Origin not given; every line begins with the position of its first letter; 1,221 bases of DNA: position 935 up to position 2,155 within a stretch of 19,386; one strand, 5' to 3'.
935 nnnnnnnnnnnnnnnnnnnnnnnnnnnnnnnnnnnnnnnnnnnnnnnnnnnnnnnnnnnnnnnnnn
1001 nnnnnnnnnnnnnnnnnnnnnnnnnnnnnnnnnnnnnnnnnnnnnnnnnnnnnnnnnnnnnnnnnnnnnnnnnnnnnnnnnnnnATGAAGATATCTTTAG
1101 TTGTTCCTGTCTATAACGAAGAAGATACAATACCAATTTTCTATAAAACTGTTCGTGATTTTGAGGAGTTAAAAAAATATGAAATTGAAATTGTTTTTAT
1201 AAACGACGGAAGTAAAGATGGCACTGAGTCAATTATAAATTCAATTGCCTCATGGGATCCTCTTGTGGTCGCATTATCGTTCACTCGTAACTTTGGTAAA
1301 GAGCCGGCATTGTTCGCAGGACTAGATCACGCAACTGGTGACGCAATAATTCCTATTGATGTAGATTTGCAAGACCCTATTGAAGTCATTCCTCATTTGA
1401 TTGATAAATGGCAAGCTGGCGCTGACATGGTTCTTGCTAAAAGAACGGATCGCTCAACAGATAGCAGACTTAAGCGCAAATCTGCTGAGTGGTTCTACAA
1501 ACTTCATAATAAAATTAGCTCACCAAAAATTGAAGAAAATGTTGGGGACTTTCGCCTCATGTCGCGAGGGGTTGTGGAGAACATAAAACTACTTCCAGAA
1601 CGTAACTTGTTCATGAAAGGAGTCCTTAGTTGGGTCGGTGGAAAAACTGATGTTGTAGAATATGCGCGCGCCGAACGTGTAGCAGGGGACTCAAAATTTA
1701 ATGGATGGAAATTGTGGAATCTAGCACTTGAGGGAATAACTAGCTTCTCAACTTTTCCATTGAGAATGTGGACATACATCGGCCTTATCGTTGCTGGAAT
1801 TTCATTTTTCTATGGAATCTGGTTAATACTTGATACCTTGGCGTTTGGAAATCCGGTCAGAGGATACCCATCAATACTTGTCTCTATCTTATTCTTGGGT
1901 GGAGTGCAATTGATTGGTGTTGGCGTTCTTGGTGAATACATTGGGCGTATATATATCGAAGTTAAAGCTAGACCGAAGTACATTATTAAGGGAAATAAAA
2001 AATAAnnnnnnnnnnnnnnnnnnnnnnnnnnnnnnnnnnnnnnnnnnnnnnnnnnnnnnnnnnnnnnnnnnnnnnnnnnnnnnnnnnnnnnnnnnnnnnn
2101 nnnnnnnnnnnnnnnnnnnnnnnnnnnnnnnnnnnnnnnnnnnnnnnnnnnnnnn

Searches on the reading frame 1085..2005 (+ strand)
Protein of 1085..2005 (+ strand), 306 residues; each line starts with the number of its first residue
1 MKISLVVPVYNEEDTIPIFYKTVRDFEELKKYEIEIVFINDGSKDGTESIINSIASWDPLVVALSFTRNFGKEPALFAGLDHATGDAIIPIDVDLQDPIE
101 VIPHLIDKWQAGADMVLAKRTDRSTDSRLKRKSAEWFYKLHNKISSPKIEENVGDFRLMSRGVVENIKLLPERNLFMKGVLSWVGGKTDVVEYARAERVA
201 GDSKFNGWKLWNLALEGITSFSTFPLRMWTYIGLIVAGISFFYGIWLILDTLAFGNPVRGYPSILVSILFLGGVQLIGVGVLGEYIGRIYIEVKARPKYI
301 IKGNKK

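Call 7: search_protein_families(library=pfam, proteins=[window:1085-2005:+], max_evalue=1)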
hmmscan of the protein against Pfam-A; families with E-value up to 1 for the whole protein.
window:1085-2005:+ (306 aa): 4 families
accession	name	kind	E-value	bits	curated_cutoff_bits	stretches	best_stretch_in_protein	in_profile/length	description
PF00535.33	Glycos_transf_2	-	1e-32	113.8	23.3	1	4-167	1-167/168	Glycosyl transferase family 2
PF10111.15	Glyco_tranf_2_2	-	3.6e-05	23.8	27.3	1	4-94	1-91/276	Glycosyltransferase like family 2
PF08020.16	DUF1706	-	0.093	13.1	24.2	1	134-195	90-147/166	Protein of unknown function (DUF1706)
PF02038.21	ATP1G1_PLM_MAT8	-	0.26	11.1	26.9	1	232-249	16-33/48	ATP1G1/PLM/MAT8 family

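Call 8: search_protein_families(library=ncbifam, proteins=[window:1085-2005:+], max_evalue=1)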
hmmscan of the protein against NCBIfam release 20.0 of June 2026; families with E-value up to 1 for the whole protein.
window:1085-2005:+ (306 aa): 18 families
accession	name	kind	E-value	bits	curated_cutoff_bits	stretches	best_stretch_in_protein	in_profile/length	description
NF047588.1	GlcsyltransPgfSStrep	equivalog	8.9e-87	291.2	500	1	1-302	1-303/308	glycosyltransferase PgfS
NF007986.1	PRK10714.1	equivalog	2.1e-54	184.7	529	1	2-302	7-309/316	undecaprenyl-phosphate 4-deoxy-4-formamido-L-arabinose transferase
TIGR03937.1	PgaC_IcaA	equivalog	3.8e-16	59.1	422.3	1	2-95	46-136/407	poly-beta-1,6-N-acetyl-D-glucosamine synthase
NF007482.0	PRK10073.1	equivalog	1.2e-08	34.3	423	1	2-96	7-97/334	glycosyltransferase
NF010496.0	PRK13915.1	equivalog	3.1e-08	33.1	262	1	2-104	32-137/307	glucosyl-3-phosphoglycerate synthase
TIGR03111.1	glyc2_xrt_Gpos1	hypoth_equivalog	7.6e-08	31.6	363.95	1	2-143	50-189/439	TIGR03111 family XrtG-associated glycosyltransferase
TIGR04283.1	glyco_like_mftF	equivalog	1.3e-07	31.4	182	1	3-109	1-97/221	TIGR04283 family arsenosugar biosynthesis glycosyltransferase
NF041875.1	EPS_EpsD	equivalog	2.4e-07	30.5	370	1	3-141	1-136/325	exopolysaccharide biosynthesis glycosyltransferase EpsD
NF047683.1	TeichurnBiosyTuaG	equivalog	1.5e-06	28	400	1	2-94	7-96/252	teichuronic acid biosynthesis protein TuaG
NF041391.1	DPhHxTase_Halo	equivalog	1.8e-06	27.1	375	1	9-169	3-155/213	dolichyl-phosphate hexose transferase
TIGR04182.1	glyco_TIGR04182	equivalog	2.4e-05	23.9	325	1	3-289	2-285/293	S-layer glycoprotein N-glycosyltransferase AglJ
NF050050.1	ProtGlycPglI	equivalog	0.00012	21.5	500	1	2-119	3-118/306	GalNAc(5)-diNAcBac-PP-undecaprenol beta-1,3-glucosyltransferase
TIGR04242.1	nodulat_NodC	equivalog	0.00026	20.1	550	1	3-111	50-158/395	chitooligosaccharide synthase NodC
NF041394.1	GtaseAglG_Halo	equivalog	0.0003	20.2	440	1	1-109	1-107/304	glucosyl-dolichyl phosphate glucuronosyltransferase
NF038302.1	EPS_HpsE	equivalog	0.00039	19.5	300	1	2-58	2-59/307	hormogonium polysaccharide biosynthesis glycosyltransferase HpsE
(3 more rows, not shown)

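Call 9: search_protein_families(library=phrogs, proteins=[window:1085-2005:+], max_evalue=1)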
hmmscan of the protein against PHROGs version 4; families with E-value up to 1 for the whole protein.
window:1085-2005:+ (306 aa): 5 families
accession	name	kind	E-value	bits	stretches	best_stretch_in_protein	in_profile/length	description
phrog_34335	-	moron, auxiliary metabolic gene and host takeover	1.1e-173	580.8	1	1-305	1-305/825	GtrB glycosyltransferase for O-antigen conversion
phrog_841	-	moron, auxiliary metabolic gene and host takeover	2.2e-162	540.8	1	1-305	2-307/309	GtrB-like O-antigen conversion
phrog_13126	-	moron, auxiliary metabolic gene and host takeover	0.00081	19.7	1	1-152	1-154/394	beta-1,4-glycosyltransferase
phrog_33129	-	unknown function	0.35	11.4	1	125-164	111-150/191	-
phrog_22973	-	moron, auxiliary metabolic gene and host takeover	0.42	10.5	0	2-55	26-79/496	glycosyltransferase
